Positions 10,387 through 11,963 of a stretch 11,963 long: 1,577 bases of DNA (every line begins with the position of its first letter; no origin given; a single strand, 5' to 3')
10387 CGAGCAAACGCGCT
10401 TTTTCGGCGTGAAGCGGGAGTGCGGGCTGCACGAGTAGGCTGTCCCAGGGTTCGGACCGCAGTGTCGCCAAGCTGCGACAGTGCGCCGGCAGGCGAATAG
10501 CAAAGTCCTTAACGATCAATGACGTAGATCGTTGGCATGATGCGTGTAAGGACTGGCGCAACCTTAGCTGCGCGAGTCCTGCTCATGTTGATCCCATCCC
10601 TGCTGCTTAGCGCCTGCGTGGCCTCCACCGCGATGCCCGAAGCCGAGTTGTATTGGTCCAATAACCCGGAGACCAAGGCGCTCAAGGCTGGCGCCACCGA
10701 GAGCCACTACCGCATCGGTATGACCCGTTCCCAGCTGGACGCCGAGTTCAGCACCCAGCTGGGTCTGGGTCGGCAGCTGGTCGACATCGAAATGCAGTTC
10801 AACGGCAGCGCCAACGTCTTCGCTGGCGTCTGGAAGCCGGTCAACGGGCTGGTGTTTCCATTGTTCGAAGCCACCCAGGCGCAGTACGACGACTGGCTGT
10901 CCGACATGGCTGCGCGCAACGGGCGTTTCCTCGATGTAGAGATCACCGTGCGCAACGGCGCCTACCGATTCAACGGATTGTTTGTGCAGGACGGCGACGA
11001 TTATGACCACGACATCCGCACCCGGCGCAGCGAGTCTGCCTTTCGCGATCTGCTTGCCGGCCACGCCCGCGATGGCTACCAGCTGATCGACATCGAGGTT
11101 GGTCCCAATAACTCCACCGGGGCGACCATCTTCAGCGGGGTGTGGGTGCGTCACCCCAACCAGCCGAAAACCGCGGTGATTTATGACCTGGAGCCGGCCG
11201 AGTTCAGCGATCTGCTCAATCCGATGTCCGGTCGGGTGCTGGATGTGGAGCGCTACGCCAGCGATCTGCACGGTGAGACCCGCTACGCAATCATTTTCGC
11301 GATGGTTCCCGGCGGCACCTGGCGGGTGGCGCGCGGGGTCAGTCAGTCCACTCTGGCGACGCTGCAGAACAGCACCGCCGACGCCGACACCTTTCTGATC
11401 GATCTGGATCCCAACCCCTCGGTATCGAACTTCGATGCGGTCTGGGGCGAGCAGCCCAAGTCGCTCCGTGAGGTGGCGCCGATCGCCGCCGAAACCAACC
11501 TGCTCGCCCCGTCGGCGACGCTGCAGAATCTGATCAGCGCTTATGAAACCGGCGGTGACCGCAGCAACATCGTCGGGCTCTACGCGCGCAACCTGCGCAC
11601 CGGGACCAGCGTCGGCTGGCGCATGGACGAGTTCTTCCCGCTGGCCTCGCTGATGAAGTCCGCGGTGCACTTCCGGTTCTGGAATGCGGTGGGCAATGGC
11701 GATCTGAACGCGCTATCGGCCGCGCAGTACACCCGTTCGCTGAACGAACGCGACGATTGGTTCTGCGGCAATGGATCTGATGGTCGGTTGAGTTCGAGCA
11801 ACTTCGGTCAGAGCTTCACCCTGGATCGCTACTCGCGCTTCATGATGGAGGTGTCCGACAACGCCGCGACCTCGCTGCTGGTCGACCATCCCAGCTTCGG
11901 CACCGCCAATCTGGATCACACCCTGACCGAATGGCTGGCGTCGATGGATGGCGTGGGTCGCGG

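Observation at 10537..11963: Lipoprotein fusing four BamE/BLIP-like tandem repeats to a class-A beta-lactamase-like domain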

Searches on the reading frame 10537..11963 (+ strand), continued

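Call 34: predict_structure(alignment_id=A4)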
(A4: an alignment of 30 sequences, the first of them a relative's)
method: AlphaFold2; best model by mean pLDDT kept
length: 809 residues; sequences in the alignment: 30
mean_pLDDT: 89.5   pTM: 0.88
mean pLDDT of the five models: 89.5, 88.6, 88.0, 87.3, 86.4
residues with pLDDT >= 90: 641; 70-90: 108; 50-70: 16; < 50: 44
segments of 3 or more residues with pLDDT < 50: 1-35, 766-770, 807-809
pLDDT, mean of each block of 10 residues (from residue 1): 37 31 31 54 93 95 94 87 95 96 95 95 90 96 94 94 95 90 96 96 91 88 93 95 89 92 88 84 92 94 94 96 94 97 96 97 98 97 91 79 95 97 95 94 93 95 93 95 93 92 94 94 95 97 95 98 96 97 89 93 94 97 95 97 91 97 96 93 88 95 94 88 92 96 91 92 62 84 88 80 50
secondary structure, 60 per line:
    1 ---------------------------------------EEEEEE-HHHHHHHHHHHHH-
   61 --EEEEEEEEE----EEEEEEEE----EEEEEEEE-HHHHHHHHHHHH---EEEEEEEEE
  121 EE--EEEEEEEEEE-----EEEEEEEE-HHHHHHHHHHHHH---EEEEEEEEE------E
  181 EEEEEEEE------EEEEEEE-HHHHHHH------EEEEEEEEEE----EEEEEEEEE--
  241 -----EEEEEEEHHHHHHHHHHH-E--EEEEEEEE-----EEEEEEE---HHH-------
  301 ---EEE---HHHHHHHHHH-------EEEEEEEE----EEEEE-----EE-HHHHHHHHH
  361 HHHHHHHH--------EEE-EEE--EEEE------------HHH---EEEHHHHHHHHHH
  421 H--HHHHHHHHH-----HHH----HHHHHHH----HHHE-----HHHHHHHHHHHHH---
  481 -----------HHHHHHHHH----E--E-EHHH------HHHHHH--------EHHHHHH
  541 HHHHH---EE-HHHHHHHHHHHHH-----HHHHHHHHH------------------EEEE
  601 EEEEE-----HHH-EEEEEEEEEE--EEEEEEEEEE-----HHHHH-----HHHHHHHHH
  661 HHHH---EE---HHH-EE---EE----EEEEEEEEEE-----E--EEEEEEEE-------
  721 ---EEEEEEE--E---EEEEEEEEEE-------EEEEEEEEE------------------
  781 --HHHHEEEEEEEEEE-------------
elements in order (helices of 4 or more, strands of 3 or more residues): E40-45 H47-59 E63-71 E76-83 E88-95 H97-108 E112-122 E125-134 E140-147 H149-161 E165-173 E180-188 E195-201 H203-209 E216-225 E230-238 E246-252 H253-263 E268-275 E281-287 E304-306 H310-319 E327-334 E339-343 H352-368 E377-379 E381-383 E386-389 E408-410 H411-421 H424-432 H445-451 H465-477 H492-500 H520-525 H535-545 H552-564 H570-578 E597-605 E615-624 E627-636 H642-646 H652-664 E688-697 E706-713 E724-730 E737-746 E754-762 H783-786 E787-796

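Call 36: fold_search(model_id=the predicted structure, library=pdb)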
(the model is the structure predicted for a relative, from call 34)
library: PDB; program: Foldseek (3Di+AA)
matches with E <= 10: 1677; with E <= 0.001: 693
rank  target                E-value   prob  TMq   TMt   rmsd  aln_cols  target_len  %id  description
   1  2j9o_D                7.8e-11  1.00  0.26  0.68   8.4       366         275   16  Structure of PBP-A, L158E mutant (released 2007-12-11)
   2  6z22                  1.1e-10  1.00  0.26  0.72   6.0       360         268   16  Crystal structure of deacylation mutant KPC-4 (E166Q) (released 2020-12-23)
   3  6mnp                  1.8e-10  1.00  0.27  0.74   5.9       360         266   16  Crystal structure of KPC-2 with compound 6 (released 2019-04-17)
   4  6xd5                  2.1e-10  1.00  0.27  0.73   5.9       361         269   16  Apo KPC-2 N170A mutant at 1.20 A (released 2020-12-09)
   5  7a61                  2.4e-10  1.00  0.27  0.74   5.9       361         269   16  Crystal structure of KPC-2 with hydrolyzed faropenem (ring-open form) (released 2021-02-24)
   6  2j7v_A                3.0e-10  1.00  0.27  0.72   6.2       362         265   17  Structure of PBP-A (released 2007-11-06)
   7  6qwb                  3.1e-10  1.00  0.26  0.72   5.9       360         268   16  Crystal structure of KPC-4 complexed with relebactam (16 hour soak) (released 2019-08-21)
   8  6v1j                  3.3e-10  1.00  0.26  0.72   6.0       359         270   16  Structure of KPC-2 bound to QPX7728 at 1.30 A (released 2020-03-25)
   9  2jbf_D                3.5e-10  1.00  0.26  0.69   7.3       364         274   17  Structure of PBP-A, L158E mutant. Acyl-enzyme complex with penicillin- G. (released 2008-02-05)
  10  2j9o_B                3.5e-10  1.00  0.26  0.70   7.3       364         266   18  Structure of PBP-A, L158E mutant (released 2007-12-11)
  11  2j9o_A                3.7e-10  1.00  0.25  0.69   7.0       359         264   16  Structure of PBP-A, L158E mutant (released 2007-12-11)
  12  2j8y_D                3.7e-10  1.00  0.25  0.67   7.8       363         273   17  Structure of PBP-A acyl-enzyme complex with penicillin-G (released 2007-11-27)
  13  8rwo                  3.9e-10  1.00  0.26  0.72   6.0       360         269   16  KPC-2 G89D Mutant Apo Structure (released 2025-01-22)
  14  6z23                  3.9e-10  1.00  0.26  0.72   6.1       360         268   16  Acylenzyme complex of cefotaxime bound to deacylation mutant KPC-2 (E166Q) (released 2020-12-23)
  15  6z21                  3.9e-10  1.00  0.26  0.72   6.1       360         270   16  Crystal structure of deacylation mutant KPC-2 (E166Q) (released 2020-12-23)
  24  2j9o_C                6.3e-10  1.00  0.26  0.71   7.4       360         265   18  Structure of PBP-A, L158E mutant (released 2007-12-11)
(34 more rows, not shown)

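Call 58: search_solved_structures(query=A4, max_evalue=0.01, show_alignments=2)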
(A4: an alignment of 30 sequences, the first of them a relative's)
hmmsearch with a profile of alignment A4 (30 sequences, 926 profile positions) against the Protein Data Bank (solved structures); distinct sequences matched with E-value up to 0.01: 308 (the best 60 are shown).
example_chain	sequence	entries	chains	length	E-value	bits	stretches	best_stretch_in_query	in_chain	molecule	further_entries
2j9o_A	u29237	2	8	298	3.3e-17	65.2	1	305-448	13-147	TLL2115 PROTEIN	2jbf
2j7v_A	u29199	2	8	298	3.3e-17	65.2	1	305-448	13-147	TLL2115 PROTEIN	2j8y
4c75_A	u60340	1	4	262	1.3e-15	59.9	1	310-433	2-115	BETA-LACTAMASE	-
9jnb_A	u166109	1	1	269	3.1e-14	55.4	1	310-433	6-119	beta-lactamase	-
9il7_A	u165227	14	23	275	3.2e-14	55.3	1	310-433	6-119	beta-lactamase | Beta-lactamase SME-1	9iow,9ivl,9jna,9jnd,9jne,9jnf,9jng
9il8_A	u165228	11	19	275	3.2e-14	55.3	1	310-433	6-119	beta-lactamase | Beta-lactamase SME-1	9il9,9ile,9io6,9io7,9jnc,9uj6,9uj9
1dy6_A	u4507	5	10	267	3.4e-14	55.2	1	310-433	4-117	CARBAPENEM-HYDROLYSING BETA-LACTAMASE SME-1 | Beta-lactamase SME-1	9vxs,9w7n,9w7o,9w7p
7tb7_A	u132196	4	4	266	1.1e-13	53.5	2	315-433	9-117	Carbapenem-hydrolyzing beta-lactamase KPC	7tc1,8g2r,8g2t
8tjm_A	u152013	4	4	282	5.1e-13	51.4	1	315-433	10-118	beta-lactamase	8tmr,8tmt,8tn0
3dw0_A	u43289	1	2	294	5.2e-13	51.3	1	311-433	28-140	Class A carbapenemase KPC-2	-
6xd5_A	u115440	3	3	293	5.6e-13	51.2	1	311-433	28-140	Carbapenem-hydrolyzing beta-lactamase KPC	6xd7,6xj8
6dmh_A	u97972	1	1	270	5.8e-13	51.1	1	315-433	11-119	Beta-lactamase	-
4ev4_A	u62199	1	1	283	5.9e-13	51.1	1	315-433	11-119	Carbapenem-hydrolizing beta-lactamase SFC-1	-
4eqi_A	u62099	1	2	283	6e-13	51.1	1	315-433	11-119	Carbapenem-hydrolizing beta-lactamase SFC-1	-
6b1f_A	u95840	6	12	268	6.3e-13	51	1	312-433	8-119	Carbapenem-hydrolyzing beta-lactamase KPC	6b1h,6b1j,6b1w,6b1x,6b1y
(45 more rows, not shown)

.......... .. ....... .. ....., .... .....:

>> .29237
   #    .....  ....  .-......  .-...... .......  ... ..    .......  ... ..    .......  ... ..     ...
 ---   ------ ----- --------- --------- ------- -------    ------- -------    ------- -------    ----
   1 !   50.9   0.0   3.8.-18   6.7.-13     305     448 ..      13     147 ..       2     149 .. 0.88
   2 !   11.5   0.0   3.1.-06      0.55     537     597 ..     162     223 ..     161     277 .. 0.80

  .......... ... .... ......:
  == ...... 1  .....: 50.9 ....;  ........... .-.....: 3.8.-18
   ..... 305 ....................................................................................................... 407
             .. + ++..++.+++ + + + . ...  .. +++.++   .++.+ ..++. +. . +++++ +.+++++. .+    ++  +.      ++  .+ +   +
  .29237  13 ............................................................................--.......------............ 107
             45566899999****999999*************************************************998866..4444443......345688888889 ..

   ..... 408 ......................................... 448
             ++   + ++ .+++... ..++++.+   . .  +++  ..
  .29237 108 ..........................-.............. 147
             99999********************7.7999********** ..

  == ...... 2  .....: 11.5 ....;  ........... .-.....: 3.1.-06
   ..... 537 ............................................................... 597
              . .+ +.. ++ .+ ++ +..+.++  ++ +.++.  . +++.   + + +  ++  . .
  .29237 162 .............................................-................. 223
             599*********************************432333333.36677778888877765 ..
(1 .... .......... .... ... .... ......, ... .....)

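Call 66: find_related_loci(query=window:10537-11963:+, collection=metagenome_contigs, flank=8000)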
Query window:10537-11963:+ (475 aa) in metagenome_contigs; peptide patterns used: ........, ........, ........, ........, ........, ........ (x = any residue, [..] = any of these).
41 stretches matched a pattern; 1 encode a relative of the query (tblastn E <= 1e-3); 1 distinct loci.
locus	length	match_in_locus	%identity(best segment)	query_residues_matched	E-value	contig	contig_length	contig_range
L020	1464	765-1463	77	15-248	5e-133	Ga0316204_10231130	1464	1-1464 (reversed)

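Call 74: search_protein_families(library=ncbifam, proteins=[P0001, P0005, P0007, P0019], max_evalue=1)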
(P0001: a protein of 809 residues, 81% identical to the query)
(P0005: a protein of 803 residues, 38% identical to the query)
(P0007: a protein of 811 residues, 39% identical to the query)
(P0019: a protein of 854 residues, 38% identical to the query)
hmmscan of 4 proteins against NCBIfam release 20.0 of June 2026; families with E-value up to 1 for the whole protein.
P0001 (809 aa): 14 families
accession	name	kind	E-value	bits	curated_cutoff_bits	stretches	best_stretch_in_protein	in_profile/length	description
NF033103.1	bla_class_A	equivalog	3.2e-08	33.1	200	1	327-443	12-119/257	class A beta-lactamase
NF033568.1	blaROB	exception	9.2e-05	21.7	675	1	297-376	31-109/305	ROB family class A beta-lactamase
NF050797.1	blaCESS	exception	0.0054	16.1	525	1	306-438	30-155/296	CESS family extended-spectrum class A beta-lactamase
NF040548.1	blaCRP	exception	0.0077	15.6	630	1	308-357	25-73/293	CRP family carbapenem-hydrolyzing class A beta-lactamase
NF033099.1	bla_Exo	exception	0.0099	15.3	650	1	325-431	61-162/312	Exo family class A beta-lactamase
NF012142.0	blaSME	exception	0.021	14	650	1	310-431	31-142/294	SME family carbapenem-hydrolyzing class A beta-lactamase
NF000400.3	blaIMI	exception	0.025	13.6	600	1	309-387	28-106/292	IMI family carbapenem-hydrolyzing class A beta-lactamase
NF000414.2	blaPME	exception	0.058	12.7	650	1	327-432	52-151/309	PME family extended-spectrum class A beta-lactamase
NF000321.3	blaPEN-Bpc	exception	0.064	12.3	580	1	304-360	27-83/295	PEN family class A beta-lactamase, Bpc-type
NF033626.2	blaBKC_GPC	exception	0.093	11.9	575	1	306-358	30-81/297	BKC/GPC family carbapenem-hydrolyzing class A beta-lactamase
NF000538.1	classA_carba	equivalog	0.099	12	390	1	328-433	9-105/254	carbapenem-hydrolyzing class A beta-lactamase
NF000481.1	carbeni_gen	exception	0.11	11.9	430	1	310-431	21-132/284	CARB/PSE/RTG family carbenicillin-hydrolyzing class A beta-lactamase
NF000518.2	blaVCC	exception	0.14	11.2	625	1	313-357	23-66/284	VCC family carbapenem-hydrolyzing class A beta-lactamase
NF041445.1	blaRATA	exception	0.23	10.5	660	1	340-431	55-141/302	RATA family class A beta-lactamase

P0005 (803 aa): 27 families (the best 25 are shown)
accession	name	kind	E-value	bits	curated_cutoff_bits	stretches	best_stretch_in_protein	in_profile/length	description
NF033103.1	bla_class_A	equivalog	1.6e-12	47.2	200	2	326-440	2-108/257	class A beta-lactamase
NF047556.1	blaACA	exception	2.4e-06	26.9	592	1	321-439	36-147/298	ACA family class A beta-lactamase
NF000538.1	classA_carba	equivalog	4.2e-05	23.1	390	1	330-444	2-107/254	carbapenem-hydrolyzing class A beta-lactamase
NF000481.1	carbeni_gen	exception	0.0001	21.9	430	1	327-440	28-132/284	CARB/PSE/RTG family carbenicillin-hydrolyzing class A beta-lactamase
NF000188.2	CARB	exception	0.00096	18.7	600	1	323-445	23-135/283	CARB family carbenicillin-hydrolyzing class A beta-lactamase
NF012142.0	blaSME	exception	0.0011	18.3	650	1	329-441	40-143/294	SME family carbapenem-hydrolyzing class A beta-lactamase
NF000400.3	blaIMI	exception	0.0011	18.1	600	1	327-441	36-141/292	IMI family carbapenem-hydrolyzing class A beta-lactamase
NF000414.2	blaPME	exception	0.0012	18.3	650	1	324-439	40-149/309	PME family extended-spectrum class A beta-lactamase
NF040472.1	blaPAD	exception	0.0023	17.3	575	1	321-440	35-146/297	PAD family carbapenem-hydrolyzing class A beta-lactamase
NF000428.4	blaFRI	exception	0.003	16.9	600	1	327-443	34-141/294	FRI family carbapenem-hydrolyzing class A beta-lactamase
NF041590.1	blaCAE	exception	0.0033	16.7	625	1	326-439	38-144/300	CAE family broad-spectrum class A beta-lactamase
NF050809.1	blaCHA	exception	0.0043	16.6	575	1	323-440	37-145/295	CHA family extended-spectrum class A beta-lactamase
NF033568.1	blaROB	exception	0.0049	16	675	1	324-440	48-153/305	ROB family class A beta-lactamase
NF000320.3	blaPEN-Bcc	equivalog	0.0053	16.1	540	1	323-440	42-150/300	PEN family class A beta-lactamase, Bcc-type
NF012167.0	classA_firm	exception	0.0063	16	427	1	330-383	6-59/255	class A beta-lactamase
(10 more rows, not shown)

P0007 (811 aa): 11 families
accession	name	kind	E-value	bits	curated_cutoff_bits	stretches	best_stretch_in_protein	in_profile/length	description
NF033103.1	bla_class_A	equivalog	6e-12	45.3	200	2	309-370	8-69/257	class A beta-lactamase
NF000481.1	carbeni_gen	exception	0.00042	19.9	430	1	309-366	31-90/284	CARB/PSE/RTG family carbenicillin-hydrolyzing class A beta-lactamase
NF012167.0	classA_firm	exception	0.0011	18.5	427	1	310-349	9-48/255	class A beta-lactamase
NF000538.1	classA_carba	equivalog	0.0012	18.3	390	1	311-386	6-81/254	carbapenem-hydrolyzing class A beta-lactamase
NF012156.1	blaP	exception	0.0047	16.1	660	1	311-346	58-93/307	class A beta-lactamase BlaP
NF012099.1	SubclassA2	equivalog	0.02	14.1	320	1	545-636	155-250/275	class A beta-lactamase, subclass A2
NF033096.2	bla1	exception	0.021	14.2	630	1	311-351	61-101/306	class A beta-lactamase Bla1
NF000188.2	CARB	exception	0.068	12.6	600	1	304-364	25-87/283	CARB family carbenicillin-hydrolyzing class A beta-lactamase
NF000400.3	blaIMI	exception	0.071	12.1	600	0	310-369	42-101/292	IMI family carbapenem-hydrolyzing class A beta-lactamase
NF000284.1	RTG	exception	0.076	12.3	600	1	309-358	42-91/298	RTG family carbenicillin-hydrolyzing class A beta-lactamase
NF041270.1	bla_Bcer_III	exception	0.21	10.9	670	1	309-344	64-99/314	class A beta-lactamase BlaIII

P0019 (854 aa): 6 families
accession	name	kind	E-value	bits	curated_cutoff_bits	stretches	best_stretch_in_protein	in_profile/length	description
NF033103.1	bla_class_A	equivalog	2.9e-13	49.6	200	2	595-684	148-236/257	class A beta-lactamase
NF000538.1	classA_carba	equivalog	0.0012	18.2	390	1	596-682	145-231/254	carbapenem-hydrolyzing class A beta-lactamase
NF012141.1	blaKPC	exception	0.01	15.2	625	0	362-399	36-73/293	KPC family carbapenem-hydrolyzing class A beta-lactamase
NF000518.2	blaVCC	exception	0.013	14.6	625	0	596-682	173-260/284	VCC family carbapenem-hydrolyzing class A beta-lactamase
NF040548.1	blaCRP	exception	0.027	13.8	630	0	596-682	179-265/293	CRP family carbapenem-hydrolyzing class A beta-lactamase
NF012099.1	SubclassA2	equivalog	0.053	12.7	320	1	595-693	155-258/275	class A beta-lactamase, subclass A2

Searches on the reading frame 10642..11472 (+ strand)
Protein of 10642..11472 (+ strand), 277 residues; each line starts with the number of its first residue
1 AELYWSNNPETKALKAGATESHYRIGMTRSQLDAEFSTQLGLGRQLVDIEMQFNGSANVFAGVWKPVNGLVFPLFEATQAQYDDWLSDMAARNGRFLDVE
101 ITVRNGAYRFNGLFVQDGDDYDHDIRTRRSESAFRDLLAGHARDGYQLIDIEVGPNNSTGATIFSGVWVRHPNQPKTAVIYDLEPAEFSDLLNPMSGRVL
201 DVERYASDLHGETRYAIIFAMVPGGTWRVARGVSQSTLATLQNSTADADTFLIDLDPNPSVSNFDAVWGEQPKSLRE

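Call 44: predict_structure(alignment_id=A5)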
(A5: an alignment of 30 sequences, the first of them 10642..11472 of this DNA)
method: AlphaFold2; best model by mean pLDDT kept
length: 277 residues; sequences in the alignment: 30
mean_pLDDT: 90.2   pTM: 0.87
mean pLDDT of the five models: 90.2, 89.9, 88.9, 88.9, 88.5
residues with pLDDT >= 90: 214; 70-90: 43; 50-70: 3; < 50: 17
segments of 3 or more residues with pLDDT < 50: 1-17
pLDDT, mean of each block of 10 residues (from residue 1): 39 50 94 98 97 91 96 98 98 97 92 97 97 98 97 94 97 95 94 84 95 95 86 93 89 88 90 88
secondary structure, 60 per line:
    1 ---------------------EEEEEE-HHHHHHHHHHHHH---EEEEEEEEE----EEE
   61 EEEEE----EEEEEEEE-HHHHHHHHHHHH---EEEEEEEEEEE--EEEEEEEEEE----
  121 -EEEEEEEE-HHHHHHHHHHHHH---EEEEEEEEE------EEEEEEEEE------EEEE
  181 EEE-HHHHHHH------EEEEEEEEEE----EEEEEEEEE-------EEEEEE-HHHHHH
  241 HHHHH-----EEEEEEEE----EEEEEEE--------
elements in order: E22-27 H29-41 E45-53 E58-65 E70-77 H79-90 E94-104 E107-116 E122-129 H131-143 E147-155 E162-170 E177-183 H185-191 E198-207 E212-220 E228-233 H235-245 E251-258 E263-269
